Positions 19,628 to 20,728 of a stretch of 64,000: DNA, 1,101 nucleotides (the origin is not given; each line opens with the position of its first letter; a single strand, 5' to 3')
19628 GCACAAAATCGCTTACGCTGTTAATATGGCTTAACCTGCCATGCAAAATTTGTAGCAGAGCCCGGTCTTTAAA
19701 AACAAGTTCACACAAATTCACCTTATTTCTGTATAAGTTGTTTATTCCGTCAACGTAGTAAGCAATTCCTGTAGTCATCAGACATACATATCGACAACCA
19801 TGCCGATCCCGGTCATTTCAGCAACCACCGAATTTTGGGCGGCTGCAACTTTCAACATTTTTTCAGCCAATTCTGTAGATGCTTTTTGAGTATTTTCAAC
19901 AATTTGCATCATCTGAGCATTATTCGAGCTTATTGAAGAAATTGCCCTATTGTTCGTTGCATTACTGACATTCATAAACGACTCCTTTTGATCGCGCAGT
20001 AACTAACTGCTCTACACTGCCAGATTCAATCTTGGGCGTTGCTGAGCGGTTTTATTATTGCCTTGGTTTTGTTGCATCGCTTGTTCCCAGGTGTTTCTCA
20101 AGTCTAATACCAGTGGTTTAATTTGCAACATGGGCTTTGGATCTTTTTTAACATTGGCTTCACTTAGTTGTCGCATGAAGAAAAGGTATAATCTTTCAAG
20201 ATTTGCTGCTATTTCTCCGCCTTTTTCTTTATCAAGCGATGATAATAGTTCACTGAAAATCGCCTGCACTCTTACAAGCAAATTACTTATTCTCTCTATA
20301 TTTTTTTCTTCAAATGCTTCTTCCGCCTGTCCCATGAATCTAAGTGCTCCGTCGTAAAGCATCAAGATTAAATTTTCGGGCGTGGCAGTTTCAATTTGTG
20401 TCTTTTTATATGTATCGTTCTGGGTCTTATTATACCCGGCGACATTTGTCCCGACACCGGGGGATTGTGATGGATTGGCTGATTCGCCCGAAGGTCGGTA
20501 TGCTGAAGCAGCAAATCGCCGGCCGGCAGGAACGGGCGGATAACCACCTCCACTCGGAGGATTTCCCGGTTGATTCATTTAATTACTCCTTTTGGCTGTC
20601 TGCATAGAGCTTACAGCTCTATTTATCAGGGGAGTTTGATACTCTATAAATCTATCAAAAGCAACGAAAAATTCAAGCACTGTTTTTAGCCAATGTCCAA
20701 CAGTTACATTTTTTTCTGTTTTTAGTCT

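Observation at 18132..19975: Cys-free YjfB-like 65-aa peptide translationally coupled to a nucleotidyltransferase-like / radical SAM / SPASM fusion enzyme at the tail of the late flagellar operon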

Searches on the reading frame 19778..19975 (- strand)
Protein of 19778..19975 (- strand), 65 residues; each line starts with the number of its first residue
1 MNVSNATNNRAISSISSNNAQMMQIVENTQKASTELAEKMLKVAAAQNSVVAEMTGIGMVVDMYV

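Call 3: search_protein_families(library=pfam, proteins=[window:19778-19975:-], max_evalue=1)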
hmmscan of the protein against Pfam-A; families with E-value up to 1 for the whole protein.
window:19778-19975:- (65 aa): 2 families
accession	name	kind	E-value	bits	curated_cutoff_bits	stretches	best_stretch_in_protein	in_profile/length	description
PF02575.21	YbaB_DNA_bd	-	0.0095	16.5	25.5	1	21-63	3-45/91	YbaB/EbfC DNA-binding family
PF03885.18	DUF327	-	0.023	15.1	25.8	1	12-64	89-143/143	Protein of unknown function (DUF327)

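Call 4: search_protein_families(library=ncbifam, proteins=[window:19778-19975:-], max_evalue=1)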
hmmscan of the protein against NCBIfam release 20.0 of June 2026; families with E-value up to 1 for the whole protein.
window:19778-19975:- (65 aa): 0 families

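Call 9: find_homologous_proteins(query=window:19778-19975:-, max_evalue=0.01)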
Query window:19778-19975:- (65 aa): 4 proteins with E <= 0.01 among 4 candidates.
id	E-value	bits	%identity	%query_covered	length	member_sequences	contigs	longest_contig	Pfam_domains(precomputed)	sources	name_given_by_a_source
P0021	8.4e-29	114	97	100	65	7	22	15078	-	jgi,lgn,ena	jgi:hypothetical protein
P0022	1.3e-25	104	89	100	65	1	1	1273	-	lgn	-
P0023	1.7e-24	101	86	100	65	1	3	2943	-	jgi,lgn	jgi:phage-related tail protein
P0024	2.9e-16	75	58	98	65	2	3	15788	-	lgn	-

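Call 18: search_protein_families(library=pfam, alignment_id=A2, max_evalue=10)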
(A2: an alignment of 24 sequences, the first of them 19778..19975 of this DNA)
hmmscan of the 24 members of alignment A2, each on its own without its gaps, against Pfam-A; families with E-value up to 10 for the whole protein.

A. member 1, window:19778-19975:- (65 aa): 2 families
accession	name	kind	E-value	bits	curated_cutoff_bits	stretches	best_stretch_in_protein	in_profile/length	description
PF02575.21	YbaB_DNA_bd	-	0.0095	16.5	25.5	1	21-63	3-45/91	YbaB/EbfC DNA-binding family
PF03885.18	DUF327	-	0.023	15.1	25.8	1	12-64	89-143/143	Protein of unknown function (DUF327)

B. families by the number of members that match (of 24 scanned): 15 families
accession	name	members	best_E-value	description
PF07624.16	PSD2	4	0.0076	Protein of unknown function (DUF1585)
PF02575.21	YbaB_DNA_bd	3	0.0095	YbaB/EbfC DNA-binding family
PF03885.18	DUF327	2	0.023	Protein of unknown function (DUF327)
PF14070.11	YjfB_motility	2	0.027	Putative motility protein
PF25610.1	HR1_TOCA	2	0.096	TOCA family HR1 domain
PF17762.8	HTH_ParB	1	0.0082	ParB HTH domain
PF12938.12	M_domain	1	0.0096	M domain of GW182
PF18951.5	DUF5695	1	0.015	Family of unknown function (DUF5695)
PF12296.13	HsbA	1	0.019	Hydrophobic surface binding protein A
PF12777.12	MT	1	0.031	Microtubule-binding stalk of dynein motor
PF20127.4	DUF6517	1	0.032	Family of unknown function (DUF6517)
PF03599.22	CdhD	1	0.032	CO dehydrogenase/acetyl-CoA synthase delta subunit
PF18538.6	DUF5624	1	0.041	Domain of unknown function (DUF5624)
PF13974.11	YebO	1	0.041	YebO-like protein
PF18456.6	CmlA_N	1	0.12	Diiron non-heme beta-hydroxylase N-terminal domain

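Call 20: find_homologous_proteins(query=A2, max_evalue=0.1)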
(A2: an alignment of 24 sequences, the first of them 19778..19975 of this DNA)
Query A2 (24 sequences) (65 aa, profile of the alignment): 113 proteins with E <= 0.1 among 1141 candidates.
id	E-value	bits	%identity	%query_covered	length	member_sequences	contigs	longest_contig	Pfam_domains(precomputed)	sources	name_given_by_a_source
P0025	5.2e-25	105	47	69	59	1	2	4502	-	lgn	-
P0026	6.2e-25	105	49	69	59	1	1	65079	-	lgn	-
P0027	8.4e-25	104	47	78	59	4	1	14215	-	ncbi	ncbi:MAG: hypothetical protein AB1403_05245 [Candidatus Riflebacteria bacterium]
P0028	9.9e-25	104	45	75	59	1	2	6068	-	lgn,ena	-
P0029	1.3e-24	104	47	69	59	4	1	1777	-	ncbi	-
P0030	1.6e-24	103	45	75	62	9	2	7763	-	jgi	-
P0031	2.3e-24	103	43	75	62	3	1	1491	-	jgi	jgi:hypothetical protein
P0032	2.7e-24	103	51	69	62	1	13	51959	-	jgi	jgi:UTP-glucose-1-phosphate uridylyltransferase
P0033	6.3e-24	101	49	69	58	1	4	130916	-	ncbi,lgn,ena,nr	ncbi:MAG: hypothetical protein PHV05_01915 [Candidatus Riflebacteria bacterium]|nr:hypothetical prot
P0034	6.4e-24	101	45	75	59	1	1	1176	-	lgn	-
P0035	7.6e-24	101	51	69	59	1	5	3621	-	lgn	-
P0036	7.8e-24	101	43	83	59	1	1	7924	-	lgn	-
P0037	1.0e-23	101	40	74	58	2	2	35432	-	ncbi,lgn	-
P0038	1.1e-23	101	51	69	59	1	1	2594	-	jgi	jgi:UTP-glucose-1-phosphate uridylyltransferase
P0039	1.7e-23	100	36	69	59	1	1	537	-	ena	-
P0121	1.8e-14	71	-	-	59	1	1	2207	-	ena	-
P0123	2.1e-13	68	-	-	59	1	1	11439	-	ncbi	-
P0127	4.0e-12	64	-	-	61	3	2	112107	-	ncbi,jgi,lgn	jgi:hypothetical protein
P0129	1.0e-10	59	44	63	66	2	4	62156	-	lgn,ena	-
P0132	9.2e-9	53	-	-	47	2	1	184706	-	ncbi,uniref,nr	ncbi:MAG: hypothetical protein OZSIB_3956 [Candidatus Ozemobacter sibiricus]|uniref:Motility protein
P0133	4.8e-8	50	31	65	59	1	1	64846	-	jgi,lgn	jgi:hypothetical protein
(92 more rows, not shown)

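Call 43: search_protein_representatives(alignment_id=A3)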
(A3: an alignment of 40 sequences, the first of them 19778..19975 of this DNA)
Query: 40 sequences, 59 profile positions. Proteins with E-value up to 0.001 (for the whole library): 147; up to 1e-10: 23; up to 1e-30: 0. The best 147 are listed.
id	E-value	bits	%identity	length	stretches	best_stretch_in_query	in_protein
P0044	6.8e-22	93.1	-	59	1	1-59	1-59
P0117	4.4e-21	90.5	-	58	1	2-59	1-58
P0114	1.6e-20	88.7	-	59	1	1-59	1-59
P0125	1.5e-19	85.6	-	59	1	1-59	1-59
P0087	2.8e-19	84.7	-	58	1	1-59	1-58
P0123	3.0e-19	84.6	-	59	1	2-58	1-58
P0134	1.0e-17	79.7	-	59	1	1-59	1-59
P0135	1.4e-16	76.0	-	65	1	9-59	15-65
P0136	6.3e-16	74.0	-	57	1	2-59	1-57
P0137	1.1e-15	73.2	-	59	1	1-59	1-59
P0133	1.7e-15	72.6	-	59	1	3-59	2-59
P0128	2.1e-15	72.3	-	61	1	2-58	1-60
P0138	2.9e-15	71.9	-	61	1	3-59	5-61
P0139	5.7e-15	70.9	-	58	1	1-57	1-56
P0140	2.6e-14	68.8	-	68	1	1-59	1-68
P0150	2.2e-09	53.0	-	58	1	10-59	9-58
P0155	1.4e-08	50.5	-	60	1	1-59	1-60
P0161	1.6e-07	47.1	-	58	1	10-59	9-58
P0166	3.0e-07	46.2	-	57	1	5-59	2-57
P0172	6.5e-07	45.1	-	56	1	5-59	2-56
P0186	3.9e-06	42.6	-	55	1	1-59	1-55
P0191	6.6e-06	41.9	-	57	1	1-59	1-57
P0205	1.2e-05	41.1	-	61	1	1-59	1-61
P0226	6.9e-05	38.6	-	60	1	9-58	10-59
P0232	1.3e-04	37.8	-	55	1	6-59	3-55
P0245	2.2e-04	37.0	-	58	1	1-59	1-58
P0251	3.6e-04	36.3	-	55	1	1-59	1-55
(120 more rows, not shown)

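Call 45: search_protein_families(library=pfam, alignment_id=A5, max_evalue=0.01)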
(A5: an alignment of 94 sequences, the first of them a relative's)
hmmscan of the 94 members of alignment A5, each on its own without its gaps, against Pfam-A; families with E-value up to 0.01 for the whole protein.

A. member 1, P0150 (58 aa): 0 families

B. families by the number of members that match (of 94 scanned): 5 families
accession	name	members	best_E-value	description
PF14070.11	YjfB_motility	8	3e-05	Putative motility protein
PF23350.1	BBS2_pf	1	0.00047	BBS2 platform domain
PF03036.21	Perilipin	1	0.007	Perilipin family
PF06419.17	COG6_N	1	0.009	Conserved oligomeric complex COG6, N-terminal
PF16785.10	SMBP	1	0.0099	Small metal-binding protein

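Call 46: list_cluster_members(proteins=[P0155, P0161, P0166, P0172, P0186, P0191, P0205, P0226, P0245, P0150])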
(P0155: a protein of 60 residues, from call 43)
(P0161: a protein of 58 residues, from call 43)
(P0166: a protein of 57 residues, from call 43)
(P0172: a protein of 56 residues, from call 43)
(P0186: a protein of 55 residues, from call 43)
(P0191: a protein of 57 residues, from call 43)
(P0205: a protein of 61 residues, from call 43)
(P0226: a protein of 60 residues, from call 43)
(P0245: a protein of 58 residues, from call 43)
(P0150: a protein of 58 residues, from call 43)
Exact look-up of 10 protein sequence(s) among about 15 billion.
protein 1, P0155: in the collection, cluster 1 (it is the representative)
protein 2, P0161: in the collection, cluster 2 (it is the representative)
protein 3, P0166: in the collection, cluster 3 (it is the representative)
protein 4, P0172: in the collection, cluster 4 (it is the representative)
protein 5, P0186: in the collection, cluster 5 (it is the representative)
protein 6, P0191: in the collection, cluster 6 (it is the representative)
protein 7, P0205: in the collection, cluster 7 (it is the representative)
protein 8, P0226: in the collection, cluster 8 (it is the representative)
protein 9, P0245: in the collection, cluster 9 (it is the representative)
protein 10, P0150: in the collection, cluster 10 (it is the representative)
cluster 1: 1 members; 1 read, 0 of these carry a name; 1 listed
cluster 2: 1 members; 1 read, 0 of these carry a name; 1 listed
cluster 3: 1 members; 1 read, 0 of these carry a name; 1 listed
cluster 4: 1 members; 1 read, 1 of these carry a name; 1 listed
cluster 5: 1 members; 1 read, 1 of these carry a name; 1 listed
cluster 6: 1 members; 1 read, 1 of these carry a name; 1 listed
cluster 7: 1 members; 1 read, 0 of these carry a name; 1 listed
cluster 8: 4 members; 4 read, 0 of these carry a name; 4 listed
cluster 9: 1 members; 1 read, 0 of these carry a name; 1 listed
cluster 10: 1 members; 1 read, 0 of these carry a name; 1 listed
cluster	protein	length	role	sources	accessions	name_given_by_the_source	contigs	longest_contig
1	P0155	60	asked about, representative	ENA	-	-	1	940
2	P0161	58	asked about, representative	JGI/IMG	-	-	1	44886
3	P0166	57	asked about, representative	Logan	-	-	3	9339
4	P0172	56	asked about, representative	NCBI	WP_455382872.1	hypothetical protein [Salinispira pacifica]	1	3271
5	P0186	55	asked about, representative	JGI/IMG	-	hypothetical protein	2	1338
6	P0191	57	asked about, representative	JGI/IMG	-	hypothetical protein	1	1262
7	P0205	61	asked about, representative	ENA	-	-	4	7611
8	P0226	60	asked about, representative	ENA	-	-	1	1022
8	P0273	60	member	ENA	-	-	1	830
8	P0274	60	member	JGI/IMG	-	-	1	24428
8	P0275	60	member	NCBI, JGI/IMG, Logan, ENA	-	-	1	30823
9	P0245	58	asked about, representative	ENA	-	-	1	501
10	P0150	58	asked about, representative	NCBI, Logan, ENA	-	-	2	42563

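Call 58: search_protein_families(library=pfam, proteins=[P0132, P0127, P0133, P0123, P0121, P0186, P0191, P0251, P0232, P0172], max_evalue=10)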
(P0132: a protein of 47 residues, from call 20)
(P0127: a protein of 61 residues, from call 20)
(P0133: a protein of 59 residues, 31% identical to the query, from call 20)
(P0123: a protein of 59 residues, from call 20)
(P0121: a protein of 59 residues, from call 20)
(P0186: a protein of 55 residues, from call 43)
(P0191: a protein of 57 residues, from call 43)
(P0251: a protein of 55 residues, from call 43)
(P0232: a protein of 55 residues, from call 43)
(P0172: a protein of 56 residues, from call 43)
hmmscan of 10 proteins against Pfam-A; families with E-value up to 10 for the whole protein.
P0132 (47 aa): 0 families

P0127 (61 aa): 0 families

P0133 (59 aa): 0 families

P0123 (59 aa): 0 families

P0121 (59 aa): 2 families
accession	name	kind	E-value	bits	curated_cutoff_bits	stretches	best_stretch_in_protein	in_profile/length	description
PF14070.11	YjfB_motility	-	0.017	15.6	27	1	22-57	24-56/57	Putative motility protein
PF11103.14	DUF2887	-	0.05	14.1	24.1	1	8-44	133-169/200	Protein of unknown function (DUF2887)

P0186 (55 aa): 2 families
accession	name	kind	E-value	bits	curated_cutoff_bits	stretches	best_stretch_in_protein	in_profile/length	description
PF14070.11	YjfB_motility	-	3e-05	24.4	27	1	4-54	4-57/57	Putative motility protein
PF18493.6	DUF5617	-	0.11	13.1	26.3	1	11-46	45-80/90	Domain of unknown function (DUF5617)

P0191 (57 aa): 2 families
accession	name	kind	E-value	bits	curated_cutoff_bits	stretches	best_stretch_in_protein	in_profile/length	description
PF18357.7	DtxR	-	0.014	16.1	25.9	1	5-48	11-54/79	Diphteria toxin repressor SH3 domain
PF03908.18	Sec20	-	0.064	13.6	27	1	6-36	3-33/92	Sec20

P0251 (55 aa): 1 family
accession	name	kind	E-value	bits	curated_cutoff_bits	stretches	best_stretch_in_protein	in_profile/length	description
PF14070.11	YjfB_motility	-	0.019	15.5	27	1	3-54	3-57/57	Putative motility protein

P0232 (55 aa): 0 families

P0172 (56 aa): 0 families

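Call 59: find_encoding_contigs(protein=P0133, flank=6000, max_places=2)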
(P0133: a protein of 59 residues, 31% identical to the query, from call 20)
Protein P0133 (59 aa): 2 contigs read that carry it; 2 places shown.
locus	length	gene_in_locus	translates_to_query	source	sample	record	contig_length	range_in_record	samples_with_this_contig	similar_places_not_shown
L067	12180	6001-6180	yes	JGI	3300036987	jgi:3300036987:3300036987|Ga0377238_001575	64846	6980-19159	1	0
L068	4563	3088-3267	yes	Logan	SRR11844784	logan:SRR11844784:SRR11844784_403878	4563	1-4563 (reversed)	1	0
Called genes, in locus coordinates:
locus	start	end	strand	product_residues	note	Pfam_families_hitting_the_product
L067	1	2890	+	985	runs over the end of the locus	PF02465:FliD_N, PF07195:FliD_C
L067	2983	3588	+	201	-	PF27299:TP0873_N, PF26154:DUF8042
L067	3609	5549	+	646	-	PF01973:MptE-like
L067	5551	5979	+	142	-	PF02561:FliS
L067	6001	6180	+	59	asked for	-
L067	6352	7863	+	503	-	PF04055:Radical_SAM (faint), PF13186:SPASM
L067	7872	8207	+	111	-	PF01329:Pterin_4a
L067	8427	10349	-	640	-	PF20157:Maf_flag10_N (weak), PF01973:MptE-like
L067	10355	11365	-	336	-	PF00106:adh_short (weak), PF01073:3Beta_HSD, PF01370:Epimerase, PF02719:Polysacc_synt_2, PF04321:RmlD_sub_bind, PF05368:NmrA, PF13460:NAD_binding_10, PF16363:GDP_Man_Dehyd, +1 more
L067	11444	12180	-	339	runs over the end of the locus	-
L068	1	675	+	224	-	?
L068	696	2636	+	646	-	PF01973:MptE-like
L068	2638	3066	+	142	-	PF02561:FliS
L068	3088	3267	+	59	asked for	-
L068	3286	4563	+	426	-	?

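Call 60: find_encoding_contigs(protein=P0127, flank=6000, max_places=2)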
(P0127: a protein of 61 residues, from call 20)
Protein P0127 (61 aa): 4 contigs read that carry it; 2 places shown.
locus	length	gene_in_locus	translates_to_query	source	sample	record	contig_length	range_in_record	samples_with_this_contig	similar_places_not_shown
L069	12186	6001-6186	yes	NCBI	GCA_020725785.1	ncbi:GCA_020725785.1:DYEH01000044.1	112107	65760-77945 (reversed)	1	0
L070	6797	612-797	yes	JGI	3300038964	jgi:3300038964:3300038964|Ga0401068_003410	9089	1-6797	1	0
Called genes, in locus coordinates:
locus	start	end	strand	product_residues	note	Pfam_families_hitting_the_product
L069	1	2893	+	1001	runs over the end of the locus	PF02465:FliD_N, PF27198:FlaEY_3rd (faint), PF07195:FliD_C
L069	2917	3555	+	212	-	PF27299:TP0873_N (weak), PF26154:DUF8042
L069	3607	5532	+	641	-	PF01973:MptE-like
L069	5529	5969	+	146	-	PF02561:FliS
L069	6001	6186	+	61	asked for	-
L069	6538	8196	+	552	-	PF04055:Radical_SAM (weak), PF13186:SPASM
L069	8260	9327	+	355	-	PF02445:NadA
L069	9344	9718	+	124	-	PF01329:Pterin_4a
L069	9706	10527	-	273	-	-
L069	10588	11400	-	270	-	PF11209:LmeA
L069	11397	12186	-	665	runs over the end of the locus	-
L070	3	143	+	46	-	?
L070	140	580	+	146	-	PF02561:FliS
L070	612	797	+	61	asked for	-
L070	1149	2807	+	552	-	PF04055:Radical_SAM (weak), PF13186:SPASM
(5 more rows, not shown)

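Call 61: find_encoding_contigs(protein=P0129, flank=6000, max_places=2)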
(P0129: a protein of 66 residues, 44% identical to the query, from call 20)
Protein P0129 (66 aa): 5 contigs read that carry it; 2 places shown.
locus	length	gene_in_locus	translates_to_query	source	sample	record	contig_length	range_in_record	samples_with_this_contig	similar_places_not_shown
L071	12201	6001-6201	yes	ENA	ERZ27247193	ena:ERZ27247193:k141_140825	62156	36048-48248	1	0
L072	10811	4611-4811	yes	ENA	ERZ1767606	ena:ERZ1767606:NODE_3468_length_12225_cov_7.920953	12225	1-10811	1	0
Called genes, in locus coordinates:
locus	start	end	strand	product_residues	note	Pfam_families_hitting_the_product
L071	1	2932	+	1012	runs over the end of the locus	PF02465:FliD_N, PF07196:Flagellin_IN (weak), PF07195:FliD_C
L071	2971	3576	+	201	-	PF27299:TP0873_N (weak), PF26154:DUF8042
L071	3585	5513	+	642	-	PF01973:MptE-like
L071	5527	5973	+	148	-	PF02561:FliS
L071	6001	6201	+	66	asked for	-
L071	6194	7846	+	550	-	PF04055:Radical_SAM, PF13186:SPASM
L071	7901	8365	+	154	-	-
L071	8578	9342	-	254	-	PF11209:LmeA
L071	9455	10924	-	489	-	-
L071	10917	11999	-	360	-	PF03739:LptF_LptG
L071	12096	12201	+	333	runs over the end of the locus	PF00483:NTP_transferase, PF12804:NTP_transf_3, PF24894:Hexapep_GlmU (weak), PF25084:LbH_EIF2B (weak), PF25087:GMPPB_C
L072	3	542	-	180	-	?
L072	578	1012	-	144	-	PF08291:Peptidase_M15_3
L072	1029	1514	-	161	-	-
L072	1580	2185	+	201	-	PF27299:TP0873_N (weak), PF26154:DUF8042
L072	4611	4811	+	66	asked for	-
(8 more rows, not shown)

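Call 70: predict_structure(alignment_id=A3)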
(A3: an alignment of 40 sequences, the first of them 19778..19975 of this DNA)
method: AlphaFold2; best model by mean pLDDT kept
length: 65 residues; sequences in the alignment: 40
mean_pLDDT: 58.6   pTM: 0.28
mean pLDDT of the five models: 58.6, 58.5, 56.7, 55.6, 55.3
residues with pLDDT >= 90: 0; 70-90: 1; 50-70: 62; < 50: 2
segments of 3 or more residues with pLDDT < 50: none
pLDDT, mean of each block of 10 residues (from residue 1): 55 56 62 63 61 57 54
secondary structure, 60 per line:
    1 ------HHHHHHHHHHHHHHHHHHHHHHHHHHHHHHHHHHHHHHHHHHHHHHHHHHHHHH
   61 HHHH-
elements in order: H7-64

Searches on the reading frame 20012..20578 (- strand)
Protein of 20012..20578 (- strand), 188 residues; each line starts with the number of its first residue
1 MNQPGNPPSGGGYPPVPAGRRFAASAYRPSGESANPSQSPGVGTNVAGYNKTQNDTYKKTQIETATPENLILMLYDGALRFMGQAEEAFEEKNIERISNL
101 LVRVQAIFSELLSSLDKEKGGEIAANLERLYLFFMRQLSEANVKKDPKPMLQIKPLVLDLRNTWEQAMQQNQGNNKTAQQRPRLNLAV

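Call 3: search_protein_families(library=pfam, proteins=[window:20012-20578:-], max_evalue=1)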
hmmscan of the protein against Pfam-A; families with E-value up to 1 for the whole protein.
window:20012-20578:- (188 aa): 2 families
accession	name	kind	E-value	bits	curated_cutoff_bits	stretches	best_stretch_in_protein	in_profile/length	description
PF02561.19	FliS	-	4e-39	133.9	26.7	1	55-168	2-115/115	Flagellar protein FliS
PF16271.10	DUF4924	-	0.1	13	30.3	1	93-167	98-173/179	Domain of unknown function (DUF4924)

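Call 4: search_protein_families(library=ncbifam, proteins=[window:20012-20578:-], max_evalue=1)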
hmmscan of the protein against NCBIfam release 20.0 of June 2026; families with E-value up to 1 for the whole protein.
window:20012-20578:- (188 aa): 2 families
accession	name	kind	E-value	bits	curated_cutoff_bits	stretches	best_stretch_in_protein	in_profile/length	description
TIGR00208.1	fliS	equivalog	8e-29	100.3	53.75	1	54-170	7-123/124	flagellar export chaperone FliS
NF033225.1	spore_CmpA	equivalog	0.076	12.8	35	0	82-98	6-22/36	cortex morphogenetic protein CmpA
